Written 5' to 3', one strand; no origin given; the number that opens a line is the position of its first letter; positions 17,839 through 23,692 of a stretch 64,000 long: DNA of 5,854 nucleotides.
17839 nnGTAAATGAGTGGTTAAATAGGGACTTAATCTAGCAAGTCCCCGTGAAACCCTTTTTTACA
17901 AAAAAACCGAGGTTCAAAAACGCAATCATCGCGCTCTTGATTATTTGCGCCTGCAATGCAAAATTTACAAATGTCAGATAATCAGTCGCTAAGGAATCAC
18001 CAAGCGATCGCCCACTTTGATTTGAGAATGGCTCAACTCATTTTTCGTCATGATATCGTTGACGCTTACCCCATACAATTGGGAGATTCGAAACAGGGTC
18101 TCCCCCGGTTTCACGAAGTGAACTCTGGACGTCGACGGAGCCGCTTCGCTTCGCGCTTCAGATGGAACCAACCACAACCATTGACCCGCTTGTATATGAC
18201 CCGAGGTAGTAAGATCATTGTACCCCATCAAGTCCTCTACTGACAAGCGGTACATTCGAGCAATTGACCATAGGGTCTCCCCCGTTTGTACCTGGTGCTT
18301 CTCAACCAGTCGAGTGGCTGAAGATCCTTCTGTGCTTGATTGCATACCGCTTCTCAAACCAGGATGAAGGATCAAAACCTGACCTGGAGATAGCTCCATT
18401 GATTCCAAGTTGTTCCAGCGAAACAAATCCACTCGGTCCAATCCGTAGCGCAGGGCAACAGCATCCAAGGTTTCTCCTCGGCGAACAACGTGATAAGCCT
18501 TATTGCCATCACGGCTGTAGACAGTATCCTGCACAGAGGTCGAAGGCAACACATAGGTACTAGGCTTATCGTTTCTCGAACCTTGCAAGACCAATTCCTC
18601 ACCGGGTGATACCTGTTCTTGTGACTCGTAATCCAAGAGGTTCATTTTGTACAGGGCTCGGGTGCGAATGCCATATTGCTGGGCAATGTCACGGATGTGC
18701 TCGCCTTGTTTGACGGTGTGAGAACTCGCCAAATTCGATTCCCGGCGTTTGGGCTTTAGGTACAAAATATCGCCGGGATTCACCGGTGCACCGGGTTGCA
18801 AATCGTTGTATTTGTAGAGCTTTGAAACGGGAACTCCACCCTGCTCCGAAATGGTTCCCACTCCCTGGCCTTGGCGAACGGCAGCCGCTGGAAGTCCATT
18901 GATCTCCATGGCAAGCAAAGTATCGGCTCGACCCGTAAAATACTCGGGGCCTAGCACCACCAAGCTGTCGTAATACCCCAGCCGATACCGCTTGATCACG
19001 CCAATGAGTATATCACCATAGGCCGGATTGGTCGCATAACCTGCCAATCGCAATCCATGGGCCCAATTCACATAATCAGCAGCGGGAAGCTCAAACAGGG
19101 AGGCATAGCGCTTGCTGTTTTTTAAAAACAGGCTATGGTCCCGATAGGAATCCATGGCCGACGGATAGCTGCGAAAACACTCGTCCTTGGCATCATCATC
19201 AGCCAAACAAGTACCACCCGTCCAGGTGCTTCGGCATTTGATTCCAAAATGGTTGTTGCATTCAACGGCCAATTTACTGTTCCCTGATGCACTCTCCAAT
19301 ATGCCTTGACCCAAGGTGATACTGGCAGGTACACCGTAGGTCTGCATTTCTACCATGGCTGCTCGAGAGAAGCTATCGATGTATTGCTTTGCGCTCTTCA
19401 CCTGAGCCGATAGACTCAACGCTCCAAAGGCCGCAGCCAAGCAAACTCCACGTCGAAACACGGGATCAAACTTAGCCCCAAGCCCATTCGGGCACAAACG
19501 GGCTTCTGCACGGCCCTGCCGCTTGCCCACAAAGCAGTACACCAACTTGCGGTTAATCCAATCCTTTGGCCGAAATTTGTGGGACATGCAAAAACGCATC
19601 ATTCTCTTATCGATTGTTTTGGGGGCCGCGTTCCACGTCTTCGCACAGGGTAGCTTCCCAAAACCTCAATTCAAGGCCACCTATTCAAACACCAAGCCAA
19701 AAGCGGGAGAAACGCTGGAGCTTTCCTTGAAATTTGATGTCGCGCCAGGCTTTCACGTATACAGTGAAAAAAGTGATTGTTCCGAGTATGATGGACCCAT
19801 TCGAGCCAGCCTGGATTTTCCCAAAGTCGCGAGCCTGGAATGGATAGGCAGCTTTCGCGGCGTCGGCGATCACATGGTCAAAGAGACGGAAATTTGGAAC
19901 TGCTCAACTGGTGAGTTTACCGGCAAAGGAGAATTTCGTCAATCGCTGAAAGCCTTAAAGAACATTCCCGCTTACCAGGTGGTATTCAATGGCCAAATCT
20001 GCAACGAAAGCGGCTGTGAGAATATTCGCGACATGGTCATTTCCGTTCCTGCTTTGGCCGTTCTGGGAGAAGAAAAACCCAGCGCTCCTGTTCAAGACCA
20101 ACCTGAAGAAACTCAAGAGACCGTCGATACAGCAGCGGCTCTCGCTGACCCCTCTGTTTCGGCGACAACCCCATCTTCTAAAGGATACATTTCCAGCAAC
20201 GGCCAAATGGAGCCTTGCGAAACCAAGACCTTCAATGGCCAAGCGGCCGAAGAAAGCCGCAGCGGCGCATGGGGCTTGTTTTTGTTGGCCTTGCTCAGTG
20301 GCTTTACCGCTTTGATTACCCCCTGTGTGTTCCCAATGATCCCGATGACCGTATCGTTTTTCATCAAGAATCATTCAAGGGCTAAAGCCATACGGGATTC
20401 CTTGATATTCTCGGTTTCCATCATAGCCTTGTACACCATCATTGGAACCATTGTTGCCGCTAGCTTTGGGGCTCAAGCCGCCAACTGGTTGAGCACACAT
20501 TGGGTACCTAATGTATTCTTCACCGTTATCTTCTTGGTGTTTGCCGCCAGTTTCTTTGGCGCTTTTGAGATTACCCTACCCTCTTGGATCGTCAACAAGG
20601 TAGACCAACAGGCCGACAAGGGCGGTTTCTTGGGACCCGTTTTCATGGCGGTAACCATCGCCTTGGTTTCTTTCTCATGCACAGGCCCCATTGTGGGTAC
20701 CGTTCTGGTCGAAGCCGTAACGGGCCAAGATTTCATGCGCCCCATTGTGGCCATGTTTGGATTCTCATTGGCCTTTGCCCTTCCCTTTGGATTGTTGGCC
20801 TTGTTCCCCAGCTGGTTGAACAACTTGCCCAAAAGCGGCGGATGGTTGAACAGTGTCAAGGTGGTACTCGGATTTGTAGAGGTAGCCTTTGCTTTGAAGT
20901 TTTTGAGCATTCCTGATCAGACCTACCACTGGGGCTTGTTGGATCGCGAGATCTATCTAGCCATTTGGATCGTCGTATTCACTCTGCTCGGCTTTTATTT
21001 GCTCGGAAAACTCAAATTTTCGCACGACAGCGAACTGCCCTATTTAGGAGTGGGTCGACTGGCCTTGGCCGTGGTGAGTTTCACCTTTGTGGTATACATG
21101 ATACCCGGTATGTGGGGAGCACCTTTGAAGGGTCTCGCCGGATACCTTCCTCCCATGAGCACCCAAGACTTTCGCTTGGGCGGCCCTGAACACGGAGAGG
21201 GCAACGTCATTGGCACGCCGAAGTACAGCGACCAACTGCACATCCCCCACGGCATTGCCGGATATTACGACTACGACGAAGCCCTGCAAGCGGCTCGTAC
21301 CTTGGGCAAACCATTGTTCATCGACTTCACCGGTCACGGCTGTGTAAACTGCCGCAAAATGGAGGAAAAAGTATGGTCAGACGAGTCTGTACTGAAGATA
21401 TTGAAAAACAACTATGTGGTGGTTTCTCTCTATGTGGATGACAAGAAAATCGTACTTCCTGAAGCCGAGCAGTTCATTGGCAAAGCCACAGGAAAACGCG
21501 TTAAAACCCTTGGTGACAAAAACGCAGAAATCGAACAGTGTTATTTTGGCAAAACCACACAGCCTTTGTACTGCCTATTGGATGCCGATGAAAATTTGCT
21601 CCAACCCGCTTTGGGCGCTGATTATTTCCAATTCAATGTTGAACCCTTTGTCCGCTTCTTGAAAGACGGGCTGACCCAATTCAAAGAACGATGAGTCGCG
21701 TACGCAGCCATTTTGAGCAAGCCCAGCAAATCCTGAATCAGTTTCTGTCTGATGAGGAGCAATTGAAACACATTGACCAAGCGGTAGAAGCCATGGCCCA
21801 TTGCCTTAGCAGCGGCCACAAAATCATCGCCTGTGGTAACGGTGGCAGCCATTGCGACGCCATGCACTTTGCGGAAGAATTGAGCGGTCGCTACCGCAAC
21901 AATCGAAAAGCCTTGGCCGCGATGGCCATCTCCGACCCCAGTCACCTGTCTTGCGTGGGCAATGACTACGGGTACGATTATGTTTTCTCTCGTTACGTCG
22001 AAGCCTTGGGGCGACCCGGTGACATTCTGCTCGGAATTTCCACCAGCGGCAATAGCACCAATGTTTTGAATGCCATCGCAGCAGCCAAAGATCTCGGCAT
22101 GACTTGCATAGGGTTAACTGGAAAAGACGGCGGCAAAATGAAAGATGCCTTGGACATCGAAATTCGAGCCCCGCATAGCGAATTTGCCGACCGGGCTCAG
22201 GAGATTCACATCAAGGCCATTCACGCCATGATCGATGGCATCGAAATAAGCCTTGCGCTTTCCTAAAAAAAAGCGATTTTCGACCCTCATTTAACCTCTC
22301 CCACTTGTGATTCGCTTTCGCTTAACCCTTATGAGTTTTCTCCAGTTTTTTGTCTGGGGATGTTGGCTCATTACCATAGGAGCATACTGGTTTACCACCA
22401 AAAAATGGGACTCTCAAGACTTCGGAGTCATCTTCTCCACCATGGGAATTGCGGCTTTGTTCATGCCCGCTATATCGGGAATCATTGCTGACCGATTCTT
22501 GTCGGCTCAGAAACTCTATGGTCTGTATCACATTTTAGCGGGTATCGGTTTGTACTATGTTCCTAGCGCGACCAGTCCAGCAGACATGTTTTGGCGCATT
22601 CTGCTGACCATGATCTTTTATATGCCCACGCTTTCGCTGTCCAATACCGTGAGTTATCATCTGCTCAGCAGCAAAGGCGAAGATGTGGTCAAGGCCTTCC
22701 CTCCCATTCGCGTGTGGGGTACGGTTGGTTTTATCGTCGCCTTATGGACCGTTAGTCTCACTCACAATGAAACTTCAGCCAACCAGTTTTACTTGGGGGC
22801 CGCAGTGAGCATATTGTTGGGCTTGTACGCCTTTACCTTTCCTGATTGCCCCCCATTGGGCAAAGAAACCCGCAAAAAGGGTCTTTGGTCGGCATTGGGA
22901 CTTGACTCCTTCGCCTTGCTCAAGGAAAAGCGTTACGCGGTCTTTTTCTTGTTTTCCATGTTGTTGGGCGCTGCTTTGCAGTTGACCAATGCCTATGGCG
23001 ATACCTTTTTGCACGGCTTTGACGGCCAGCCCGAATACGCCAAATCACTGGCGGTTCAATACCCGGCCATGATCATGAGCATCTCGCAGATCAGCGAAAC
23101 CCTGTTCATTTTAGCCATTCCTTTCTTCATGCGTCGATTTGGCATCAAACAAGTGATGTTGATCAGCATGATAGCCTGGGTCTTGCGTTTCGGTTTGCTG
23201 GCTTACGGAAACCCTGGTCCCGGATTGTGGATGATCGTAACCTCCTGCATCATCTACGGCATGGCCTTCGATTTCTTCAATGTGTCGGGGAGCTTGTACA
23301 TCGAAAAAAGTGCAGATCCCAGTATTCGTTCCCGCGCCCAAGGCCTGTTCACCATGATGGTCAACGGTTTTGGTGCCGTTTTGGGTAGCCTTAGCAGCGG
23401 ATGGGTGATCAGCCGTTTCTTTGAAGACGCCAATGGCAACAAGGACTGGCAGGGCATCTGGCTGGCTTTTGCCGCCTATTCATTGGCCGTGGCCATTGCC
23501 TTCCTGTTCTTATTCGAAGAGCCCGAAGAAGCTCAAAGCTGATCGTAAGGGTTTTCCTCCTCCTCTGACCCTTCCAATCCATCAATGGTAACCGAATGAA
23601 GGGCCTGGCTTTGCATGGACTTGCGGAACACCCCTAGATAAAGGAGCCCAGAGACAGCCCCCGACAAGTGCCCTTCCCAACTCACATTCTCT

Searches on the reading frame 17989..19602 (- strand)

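Call 57: search_protein_families(library=pfam, proteins=[window:17989-19602:-], max_evalue=0.00001)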
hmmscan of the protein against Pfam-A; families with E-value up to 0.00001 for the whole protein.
window:17989-19602:- (537 aa): 3 families
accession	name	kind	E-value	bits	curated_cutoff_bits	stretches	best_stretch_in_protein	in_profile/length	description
PF01476.26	LysM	-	4.8e-48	161.3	20.9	3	497-537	3-43/43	LysM domain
PF01832.25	Glucosaminidase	-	1.1e-32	113.7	30.2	1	81-208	3-123/123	Mannosyl-glycoprotein endo-beta-N-acetylglucosaminidase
PF23473.1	LysM3_LYK4_5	-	1.1e-09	38.7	29.3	0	496-528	6-38/48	LYK4/5 LysM3 domain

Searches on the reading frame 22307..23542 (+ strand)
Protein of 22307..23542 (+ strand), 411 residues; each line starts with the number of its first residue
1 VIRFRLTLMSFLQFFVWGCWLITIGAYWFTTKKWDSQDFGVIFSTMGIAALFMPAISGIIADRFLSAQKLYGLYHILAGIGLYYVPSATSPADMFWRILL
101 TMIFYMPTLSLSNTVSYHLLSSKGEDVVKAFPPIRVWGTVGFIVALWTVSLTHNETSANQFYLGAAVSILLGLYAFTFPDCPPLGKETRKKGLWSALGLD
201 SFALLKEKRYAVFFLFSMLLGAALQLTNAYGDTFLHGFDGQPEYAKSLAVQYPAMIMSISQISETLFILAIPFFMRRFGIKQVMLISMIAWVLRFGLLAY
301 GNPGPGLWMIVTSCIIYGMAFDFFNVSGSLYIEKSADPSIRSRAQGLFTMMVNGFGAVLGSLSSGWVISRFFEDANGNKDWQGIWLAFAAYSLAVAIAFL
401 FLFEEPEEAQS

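Call 58: search_protein_families(library=pfam, proteins=[window:22307-23542:+], max_evalue=0.00001)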
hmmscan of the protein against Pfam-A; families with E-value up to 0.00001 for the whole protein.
window:22307-23542:+ (411 aa): 3 families
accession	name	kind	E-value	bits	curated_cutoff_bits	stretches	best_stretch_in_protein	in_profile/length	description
PF03825.22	Nuc_H_symport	-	4.1e-133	444.7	25.9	1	2-407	3-399/400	Nucleoside H+ symporter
PF12832.13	MFS_1_like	-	2.2e-27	96.5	25.2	1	5-369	3-363/373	MFS_1 like family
PF07690.21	MFS_1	-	2.6e-19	69.8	33.4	1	254-408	35-178/347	Major Facilitator Superfamily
